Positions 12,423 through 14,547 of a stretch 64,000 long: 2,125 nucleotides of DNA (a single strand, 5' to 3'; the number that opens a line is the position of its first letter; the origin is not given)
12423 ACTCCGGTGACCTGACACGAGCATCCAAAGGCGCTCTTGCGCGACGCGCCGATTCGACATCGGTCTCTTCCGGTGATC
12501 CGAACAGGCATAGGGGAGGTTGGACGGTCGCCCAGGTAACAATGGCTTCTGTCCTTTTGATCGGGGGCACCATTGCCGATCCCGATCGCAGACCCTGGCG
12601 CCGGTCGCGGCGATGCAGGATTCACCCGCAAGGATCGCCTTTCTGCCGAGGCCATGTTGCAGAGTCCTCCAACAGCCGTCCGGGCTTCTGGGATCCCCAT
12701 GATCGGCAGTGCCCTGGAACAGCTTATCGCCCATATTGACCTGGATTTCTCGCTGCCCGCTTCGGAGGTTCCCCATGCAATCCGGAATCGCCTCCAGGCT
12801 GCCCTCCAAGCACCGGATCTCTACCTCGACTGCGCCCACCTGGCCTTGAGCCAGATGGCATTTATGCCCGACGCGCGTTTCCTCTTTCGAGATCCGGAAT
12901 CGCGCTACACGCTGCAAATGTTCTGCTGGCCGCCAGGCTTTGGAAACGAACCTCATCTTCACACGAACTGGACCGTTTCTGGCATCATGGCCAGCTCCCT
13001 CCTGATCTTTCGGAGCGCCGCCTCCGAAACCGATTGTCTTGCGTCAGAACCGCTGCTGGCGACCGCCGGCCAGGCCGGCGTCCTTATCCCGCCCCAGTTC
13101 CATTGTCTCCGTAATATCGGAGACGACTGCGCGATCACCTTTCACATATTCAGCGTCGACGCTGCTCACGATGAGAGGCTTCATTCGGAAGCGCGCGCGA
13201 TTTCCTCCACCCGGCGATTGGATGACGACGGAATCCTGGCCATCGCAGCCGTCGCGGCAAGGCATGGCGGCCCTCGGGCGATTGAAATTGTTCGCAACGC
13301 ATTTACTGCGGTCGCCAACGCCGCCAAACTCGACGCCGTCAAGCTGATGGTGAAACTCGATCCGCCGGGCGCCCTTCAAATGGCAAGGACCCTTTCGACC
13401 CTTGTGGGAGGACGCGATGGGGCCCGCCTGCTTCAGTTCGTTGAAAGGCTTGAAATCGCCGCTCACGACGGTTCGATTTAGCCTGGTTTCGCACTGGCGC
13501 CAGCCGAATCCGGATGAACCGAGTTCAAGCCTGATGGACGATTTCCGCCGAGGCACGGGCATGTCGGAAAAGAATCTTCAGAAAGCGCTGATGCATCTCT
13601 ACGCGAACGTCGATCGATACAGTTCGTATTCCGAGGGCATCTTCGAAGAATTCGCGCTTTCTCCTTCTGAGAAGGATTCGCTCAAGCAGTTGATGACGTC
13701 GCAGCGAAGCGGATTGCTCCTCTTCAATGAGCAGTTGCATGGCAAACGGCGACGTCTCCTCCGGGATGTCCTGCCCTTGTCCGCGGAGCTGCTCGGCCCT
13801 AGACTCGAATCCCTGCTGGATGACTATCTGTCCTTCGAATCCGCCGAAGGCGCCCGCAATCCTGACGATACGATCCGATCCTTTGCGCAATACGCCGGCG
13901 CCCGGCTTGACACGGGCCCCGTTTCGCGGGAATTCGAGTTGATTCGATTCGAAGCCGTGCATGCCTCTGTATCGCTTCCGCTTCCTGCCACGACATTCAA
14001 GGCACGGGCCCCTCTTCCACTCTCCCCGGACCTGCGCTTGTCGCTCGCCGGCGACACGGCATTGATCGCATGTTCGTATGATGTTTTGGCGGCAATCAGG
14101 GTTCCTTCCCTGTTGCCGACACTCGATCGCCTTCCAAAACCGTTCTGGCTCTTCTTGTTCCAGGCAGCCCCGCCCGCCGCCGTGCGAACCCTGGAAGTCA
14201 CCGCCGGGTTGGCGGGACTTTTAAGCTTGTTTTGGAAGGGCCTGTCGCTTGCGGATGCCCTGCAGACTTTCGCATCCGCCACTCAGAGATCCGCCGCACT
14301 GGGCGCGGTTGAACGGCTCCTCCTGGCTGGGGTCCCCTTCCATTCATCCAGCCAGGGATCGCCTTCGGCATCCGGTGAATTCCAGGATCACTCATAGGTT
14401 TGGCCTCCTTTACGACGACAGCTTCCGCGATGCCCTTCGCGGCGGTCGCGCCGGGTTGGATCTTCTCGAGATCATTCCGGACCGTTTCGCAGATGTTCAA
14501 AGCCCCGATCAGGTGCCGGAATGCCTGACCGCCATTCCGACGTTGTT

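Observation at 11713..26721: Convergent two-operon biosynthetic locus joining an MNIO (DUF692) oxidase to carrier-protein/adenylation chemistry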

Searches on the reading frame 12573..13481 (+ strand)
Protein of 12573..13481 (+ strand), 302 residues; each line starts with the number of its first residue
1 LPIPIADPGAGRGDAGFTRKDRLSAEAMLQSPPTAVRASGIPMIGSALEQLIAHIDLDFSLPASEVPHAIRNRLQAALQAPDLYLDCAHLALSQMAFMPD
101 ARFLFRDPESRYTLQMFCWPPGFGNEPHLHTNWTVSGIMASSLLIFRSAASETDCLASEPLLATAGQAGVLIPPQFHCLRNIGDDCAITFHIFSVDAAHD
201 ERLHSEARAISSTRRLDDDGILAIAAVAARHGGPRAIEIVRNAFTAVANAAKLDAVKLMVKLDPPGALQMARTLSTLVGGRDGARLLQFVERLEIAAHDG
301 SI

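Call 7: search_protein_families(library=pfam, max_evalue=0.01, proteins=[window:12573-13481:+])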
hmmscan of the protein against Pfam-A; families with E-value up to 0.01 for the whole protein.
window:12573-13481:+ (302 aa): 0 families
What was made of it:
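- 12699..13481 (+): Thiol-dioxygenase-like cupin (about 160 aa) followed by a C-terminal helical bundle of about 85 aa. The longest ORF starts at 12573. There is no Pfam hit (call 7).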

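Call 9: search_protein_families(library=ncbifam, max_evalue=0.01, proteins=[window:12573-13481:+])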
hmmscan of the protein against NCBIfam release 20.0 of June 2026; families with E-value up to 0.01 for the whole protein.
window:12573-13481:+ (302 aa): 0 families

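Call 31: find_related_loci(query=A1, collection=genome_contigs, flank=10000)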
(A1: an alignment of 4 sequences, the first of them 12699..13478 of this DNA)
Query A1 (260 aa) in genome_contigs; peptide patterns used: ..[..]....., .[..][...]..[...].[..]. (x = any residue, [..] = any of these).
44 stretches matched a pattern; 2 encode a relative of the query (tblastn E <= 1e-3); 2 distinct loci.
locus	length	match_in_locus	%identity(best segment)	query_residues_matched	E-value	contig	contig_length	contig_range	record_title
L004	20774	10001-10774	63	2-260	3e-108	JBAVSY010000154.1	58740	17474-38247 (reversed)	MAG: Candidatus Korobacteraceae bacterium isolate MFD01097_ilm_asm_bin2 k127_163783, whole genome shotgun sequence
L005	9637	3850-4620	51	2-260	6e-83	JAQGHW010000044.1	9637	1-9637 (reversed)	MAG: Rhodopila sp. isolate RYN_443 scaffold_4876, whole genome shotgun sequence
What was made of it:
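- Tried and rejected: A scan of 185,579 species-representative genomes with the cupin profile found only two loci (call 31).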

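Call 40: search_solved_structures(query=A1, max_evalue=1, show_alignments=2)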
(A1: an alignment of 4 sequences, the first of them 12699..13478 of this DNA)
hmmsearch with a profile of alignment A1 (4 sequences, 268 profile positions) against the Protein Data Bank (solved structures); distinct sequences matched with E-value up to 1: 3.
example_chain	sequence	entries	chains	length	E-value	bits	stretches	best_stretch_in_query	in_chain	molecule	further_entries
8vni_A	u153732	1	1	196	0.026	17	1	14-161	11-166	Mercaptosuccinate dioxygenase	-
4qma_A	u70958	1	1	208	0.11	14.9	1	69-161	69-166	Cysteine dioxygenase type I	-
4wvz_A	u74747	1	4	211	0.94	11.9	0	69-107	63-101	3-mercaptopropionate dioxygenase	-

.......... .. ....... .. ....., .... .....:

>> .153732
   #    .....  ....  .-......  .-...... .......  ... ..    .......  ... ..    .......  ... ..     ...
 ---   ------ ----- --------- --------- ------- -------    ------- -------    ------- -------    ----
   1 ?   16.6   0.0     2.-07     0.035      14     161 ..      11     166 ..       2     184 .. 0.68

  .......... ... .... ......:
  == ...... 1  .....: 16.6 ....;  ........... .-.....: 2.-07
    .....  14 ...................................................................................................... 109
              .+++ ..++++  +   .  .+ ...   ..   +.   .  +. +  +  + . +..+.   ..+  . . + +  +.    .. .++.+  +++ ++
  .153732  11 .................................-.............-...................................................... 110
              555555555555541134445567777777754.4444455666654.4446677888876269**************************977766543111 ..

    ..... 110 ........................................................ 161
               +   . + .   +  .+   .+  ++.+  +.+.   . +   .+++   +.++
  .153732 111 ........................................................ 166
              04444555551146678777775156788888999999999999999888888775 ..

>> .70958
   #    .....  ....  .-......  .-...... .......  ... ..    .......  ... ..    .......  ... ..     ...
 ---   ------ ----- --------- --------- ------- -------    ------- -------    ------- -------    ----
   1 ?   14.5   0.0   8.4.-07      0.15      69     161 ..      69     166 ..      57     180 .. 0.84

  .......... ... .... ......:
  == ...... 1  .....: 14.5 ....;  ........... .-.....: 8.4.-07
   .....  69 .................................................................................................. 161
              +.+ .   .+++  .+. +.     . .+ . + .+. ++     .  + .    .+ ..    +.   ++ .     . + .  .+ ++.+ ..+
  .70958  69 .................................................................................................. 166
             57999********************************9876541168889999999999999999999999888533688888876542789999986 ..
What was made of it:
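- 12699..13481 (+): The only PDB hits of its profile are thiol dioxygenases (call 40).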

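Call 43: find_homologous_proteins(query=A1, max_evalue=0.001)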
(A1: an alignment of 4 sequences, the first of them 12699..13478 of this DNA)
Query A1 (4 sequences) (260 aa, profile of the alignment): 52 proteins with E <= 0.001 among 8000 candidates.
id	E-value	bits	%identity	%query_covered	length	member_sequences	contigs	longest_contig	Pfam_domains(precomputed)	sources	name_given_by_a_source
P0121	1.6e-143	495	100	100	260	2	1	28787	-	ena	-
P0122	7.6e-142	489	58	99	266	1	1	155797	-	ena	-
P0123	3.4e-140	484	69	100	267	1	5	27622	-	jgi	jgi:hypothetical protein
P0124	1.8e-139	482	57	98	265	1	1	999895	-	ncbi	-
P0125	2.0e-137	475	68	99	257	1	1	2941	-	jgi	jgi:predicted metal-dependent enzyme (double-stranded beta helix superfamily)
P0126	3.0e-136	471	65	99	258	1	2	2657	-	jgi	jgi:hypothetical protein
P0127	6.3e-136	470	69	100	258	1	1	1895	-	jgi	jgi:hypothetical protein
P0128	1.4e-133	462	69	98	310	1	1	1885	-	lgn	-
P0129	1.2e-128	446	66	100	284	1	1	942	-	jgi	jgi:predicted metal-dependent enzyme (double-stranded beta helix superfamily)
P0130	1.3e-128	446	66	98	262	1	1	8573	-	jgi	jgi:predicted metal-dependent enzyme (double-stranded beta helix superfamily)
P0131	4.0e-127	441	66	98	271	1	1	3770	-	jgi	jgi:predicted metal-dependent enzyme (double-stranded beta helix superfamily)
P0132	1.0e-126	440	55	97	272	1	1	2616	-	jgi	jgi:hypothetical protein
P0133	5.3e-125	434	57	99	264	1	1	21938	-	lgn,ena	-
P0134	1.6e-124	433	66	96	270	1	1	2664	-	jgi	jgi:predicted metal-dependent enzyme (double-stranded beta helix superfamily)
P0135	3.7e-124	431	66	100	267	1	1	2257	-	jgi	jgi:hypothetical protein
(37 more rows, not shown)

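Call 55: predict_structure(alignment_id=A2)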
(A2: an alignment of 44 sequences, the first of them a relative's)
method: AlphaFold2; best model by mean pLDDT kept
length: 260 residues; sequences in the alignment: 44
mean_pLDDT: 92.0   pTM: 0.88
mean pLDDT of the five models: 92.0, 91.4, 91.1, 90.3, 89.8
residues with pLDDT >= 90: 220; 70-90: 20; 50-70: 7; < 50: 13
segments of 3 or more residues with pLDDT < 50: 159-171
pLDDT, mean of each block of 10 residues (from residue 1): 91 97 97 97 98 92 94 96 93 97 97 98 96 95 97 68 45 84 98 98 96 97 96 97 95 82
secondary structure, 60 per line:
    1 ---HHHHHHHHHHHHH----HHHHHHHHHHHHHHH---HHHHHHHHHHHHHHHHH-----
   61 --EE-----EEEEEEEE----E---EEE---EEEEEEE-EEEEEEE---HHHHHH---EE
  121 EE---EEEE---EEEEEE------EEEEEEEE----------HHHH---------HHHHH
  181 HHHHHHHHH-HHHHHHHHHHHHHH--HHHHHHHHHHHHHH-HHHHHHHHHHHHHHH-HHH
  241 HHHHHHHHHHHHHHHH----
elements in order: H4-16 H21-35 H39-55 E70-77 E86-88 E92-98 E100-106 H110-115 E119-122 E126-129 E133-138 E145-152 H163-166 H176-189 H191-204 H207-220 H222-236 H238-256

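Call 59: fold_search(model_id=the predicted structure, library=pdb)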
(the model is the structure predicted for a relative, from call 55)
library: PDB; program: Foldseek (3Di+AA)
matches with E <= 10: 1757; with E <= 0.001: 291
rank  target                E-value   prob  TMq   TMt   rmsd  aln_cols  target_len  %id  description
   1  4tlf_C                9.5e-08  1.00  0.45  0.59   4.3       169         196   21  Crystal structure of Thiol dioxygenase from Pseudomonas aeruginosa (released 2015-06-17)
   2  4tlf_D                1.1e-07  1.00  0.45  0.58   4.3       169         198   21  Crystal structure of Thiol dioxygenase from Pseudomonas aeruginosa (released 2015-06-17)
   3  4wvz_C                1.9e-07  1.00  0.45  0.57   4.6       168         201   21  Crystal structure of artificial crosslinked thiol dioxygenase G95C variant from Pseudomonas aeruginosa (released 2016-02-24)
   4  6xb9_F                2.3e-07  1.00  0.42  0.56   4.9       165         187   18  Crystal structure of Azotobacter vinelandii 3-mercaptopropionic acid dioxygenase in complex with 3-hydroxypropionic ac (released 2021-03-03)
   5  4wvz_D                2.6e-07  1.00  0.46  0.58   4.2       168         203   21  Crystal structure of artificial crosslinked thiol dioxygenase G95C variant from Pseudomonas aeruginosa (released 2016-02-24)
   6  3uss_A                2.6e-07  1.00  0.44  0.58   3.9       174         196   18  Crystal structure of Cysteine dioxygenase from Pseudomonas aeruginosa (released 2012-01-18)
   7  6xb9_C                3.0e-07  1.00  0.45  0.59   4.4       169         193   17  Crystal structure of Azotobacter vinelandii 3-mercaptopropionic acid dioxygenase in complex with 3-hydroxypropionic ac (released 2021-03-03)
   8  6xb9_A                3.0e-07  1.00  0.44  0.58   4.5       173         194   17  Crystal structure of Azotobacter vinelandii 3-mercaptopropionic acid dioxygenase in complex with 3-hydroxypropionic ac (released 2021-03-03)
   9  4qma                  3.0e-07  1.00  0.44  0.59   4.8       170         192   18  Crystal Structure of a Putative Cysteine Dioxygnase From Ralstonia eutropha: An Alternative Modeling of 2GM6 from JCSG T (released 2014-11-26)
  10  6xb9_B                3.6e-07  1.00  0.42  0.55   4.9       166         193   17  Crystal structure of Azotobacter vinelandii 3-mercaptopropionic acid dioxygenase in complex with 3-hydroxypropionic ac (released 2021-03-03)
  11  4tlf_B                3.8e-07  1.00  0.46  0.61   3.3       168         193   20  Crystal structure of Thiol dioxygenase from Pseudomonas aeruginosa (released 2015-06-17)
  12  4wvz_A                3.8e-07  1.00  0.46  0.60   4.0       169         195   21  Crystal structure of artificial crosslinked thiol dioxygenase G95C variant from Pseudomonas aeruginosa (released 2016-02-24)
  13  6xb9_I                3.8e-07  1.00  0.42  0.56   4.9       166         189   17  Crystal structure of Azotobacter vinelandii 3-mercaptopropionic acid dioxygenase in complex with 3-hydroxypropionic ac (released 2021-03-03)
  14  4tlf_A                4.0e-07  1.00  0.46  0.61   4.1       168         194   21  Crystal structure of Thiol dioxygenase from Pseudomonas aeruginosa (released 2015-06-17)
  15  6xb9_L                5.6e-07  1.00  0.42  0.57   4.9       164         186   18  Crystal structure of Azotobacter vinelandii 3-mercaptopropionic acid dioxygenase in complex with 3-hydroxypropionic ac (released 2021-03-03)
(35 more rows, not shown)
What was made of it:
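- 12699..13481 (+): The AF2 model has pLDDT 92, and the top 17 Foldseek hits are 3-mercaptopropionate or cysteine dioxygenases (calls 55, 59).
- A thiol dioxygenase would destroy a thiolate ligand (call 59).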

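Call 69: find_related_loci(query=A2, collection=metagenome_contigs, flank=10000)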
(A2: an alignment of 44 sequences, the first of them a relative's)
Query A2 (260 aa) in metagenome_contigs; peptide patterns used: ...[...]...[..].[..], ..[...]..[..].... (x = any residue, [..] = any of these).
29 stretches matched a pattern; 10 encode a relative of the query (tblastn E <= 1e-3); 10 distinct loci.
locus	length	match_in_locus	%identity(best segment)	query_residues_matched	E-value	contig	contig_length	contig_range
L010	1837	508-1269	61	3-258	1e-107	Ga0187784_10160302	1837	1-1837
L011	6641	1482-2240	54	3-255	2e-89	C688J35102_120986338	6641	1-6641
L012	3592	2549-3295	57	2-251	4e-90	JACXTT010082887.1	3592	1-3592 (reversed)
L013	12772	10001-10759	52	3-255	4e-82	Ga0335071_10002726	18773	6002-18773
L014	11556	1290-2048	52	3-255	9e-82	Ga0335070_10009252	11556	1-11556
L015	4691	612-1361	53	5-256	4e-79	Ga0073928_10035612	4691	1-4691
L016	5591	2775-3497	46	3-244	2e-69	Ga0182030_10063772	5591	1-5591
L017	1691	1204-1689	59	3-177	6e-65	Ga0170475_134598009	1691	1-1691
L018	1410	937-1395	57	1-154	3e-61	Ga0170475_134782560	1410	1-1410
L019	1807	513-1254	61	4-260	5e-73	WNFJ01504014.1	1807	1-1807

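Call 92: search_protein_families(library=pfam, alignment_id=A2, max_evalue=1)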
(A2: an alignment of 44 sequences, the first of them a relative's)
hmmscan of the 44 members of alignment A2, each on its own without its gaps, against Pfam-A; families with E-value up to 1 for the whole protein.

A. member 1, P0121 (260 aa): 1 family
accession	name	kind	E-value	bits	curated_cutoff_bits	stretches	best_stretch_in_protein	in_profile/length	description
PF05995.18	CDO_I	-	0.13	12.2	23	1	68-91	68-91/170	Cysteine dioxygenase type I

B. families by the number of members that match (of 44 scanned): 8 families
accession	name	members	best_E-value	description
PF05995.18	CDO_I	18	0.0025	Cysteine dioxygenase type I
PF00190.28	Cupin_1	15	0.00073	Cupin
PF07883.17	Cupin_2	9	0.035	Cupin domain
PF20513.3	UBact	2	0.12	Prokaryotic ubiquitin-like protein UBact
PF07811.17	TadE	1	0.087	TadE-like protein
PF13808.11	DDE_Tnp_1_assoc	1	0.099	DDE_Tnp_1-associated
PF08557.15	Lipid_DES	1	0.13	Sphingolipid Delta4-desaturase (DES)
PF11819.13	CUPID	1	0.14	Cytohesin Ubiquitin Protein Inducing Domain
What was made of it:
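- On Thiol dioxygenase (CDO / 3MDO / ADO-PCO cupins): The best CDO_I E-value among 44 members is 0.0025, and the window copy scores 12 bits against a cut-off of 23 (call 92).
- Checked: Its AlphaFold model (pLDDT 92) matches thiol dioxygenases at the top 17 Foldseek ranks, and 18 of 44 homologues give sub-threshold CDO_I hits (calls 40, 55, 59, 92).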

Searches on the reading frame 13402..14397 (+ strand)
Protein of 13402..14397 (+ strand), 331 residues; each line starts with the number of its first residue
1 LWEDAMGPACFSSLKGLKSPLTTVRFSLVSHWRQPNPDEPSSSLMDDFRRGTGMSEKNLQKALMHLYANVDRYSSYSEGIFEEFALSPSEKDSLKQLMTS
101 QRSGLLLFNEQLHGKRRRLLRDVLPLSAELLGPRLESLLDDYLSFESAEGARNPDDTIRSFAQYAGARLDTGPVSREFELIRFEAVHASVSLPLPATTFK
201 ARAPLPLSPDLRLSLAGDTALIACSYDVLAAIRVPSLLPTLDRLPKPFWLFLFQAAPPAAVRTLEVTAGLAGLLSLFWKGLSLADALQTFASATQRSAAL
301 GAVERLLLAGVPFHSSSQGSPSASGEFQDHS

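Call 7: search_protein_families(library=pfam, max_evalue=0.01, proteins=[window:13402-14397:+])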
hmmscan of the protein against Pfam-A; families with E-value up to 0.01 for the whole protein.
window:13402-14397:+ (331 aa): 0 families

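Call 9: search_protein_families(library=ncbifam, max_evalue=0.01, proteins=[window:13402-14397:+])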
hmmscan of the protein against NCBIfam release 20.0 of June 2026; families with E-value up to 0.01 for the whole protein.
window:13402-14397:+ (331 aa): 0 families

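Call 49: search_solved_structures(query=A3, max_evalue=10)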
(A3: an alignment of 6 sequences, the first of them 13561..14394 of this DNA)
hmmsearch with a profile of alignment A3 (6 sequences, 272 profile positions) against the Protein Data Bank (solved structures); distinct sequences matched with E-value up to 10: 2.
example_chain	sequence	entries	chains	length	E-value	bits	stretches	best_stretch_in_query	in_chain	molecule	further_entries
3u2r_A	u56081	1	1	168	0.04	16.4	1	7-45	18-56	Regulatory protein MarR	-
9kce_B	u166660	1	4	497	0.19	14.2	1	36-161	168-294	Endonuclease MutS2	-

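Call 54: search_protein_families(library=pfam, alignment_id=A3, max_evalue=1)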
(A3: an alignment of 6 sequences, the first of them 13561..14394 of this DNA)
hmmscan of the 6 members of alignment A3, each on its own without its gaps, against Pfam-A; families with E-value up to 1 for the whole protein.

A. member 1, window:13561-14394:+ (278 aa): 0 families

B. families by the number of members that match (of 6 scanned): 2 families
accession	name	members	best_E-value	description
PF22106.1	NGO1945_C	5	9.6e-07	NGO1945 C-terminal domain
PF18430.7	DBD_HTH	1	0.17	Putative DNA-binding domain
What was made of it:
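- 13561..14397 (+): MNIO partner protein, DUF2063/HvfC-like with an RRE-type C-terminal domain. The longest ORF starts at 13402. Five of 6 orthologues match PF22106 NGO1945_C, best E 1e-6 (call 54).
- On RiPP pathway: Five of 6 orthologues hit PF22106 NGO1945_C (best E 1e-6), but the window's own copy has no hit at E<=1 (call 54).
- Closest known: Bufferin. Same: The partner has the NGO1945_C domain (call 54).
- Checked: Five of 6 orthologues match PF22106 NGO1945_C (call 54).
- Partner with NGO1945_C: call 54. The partner orthologues carry the RRE-type NGO1945_C domain (call 54).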
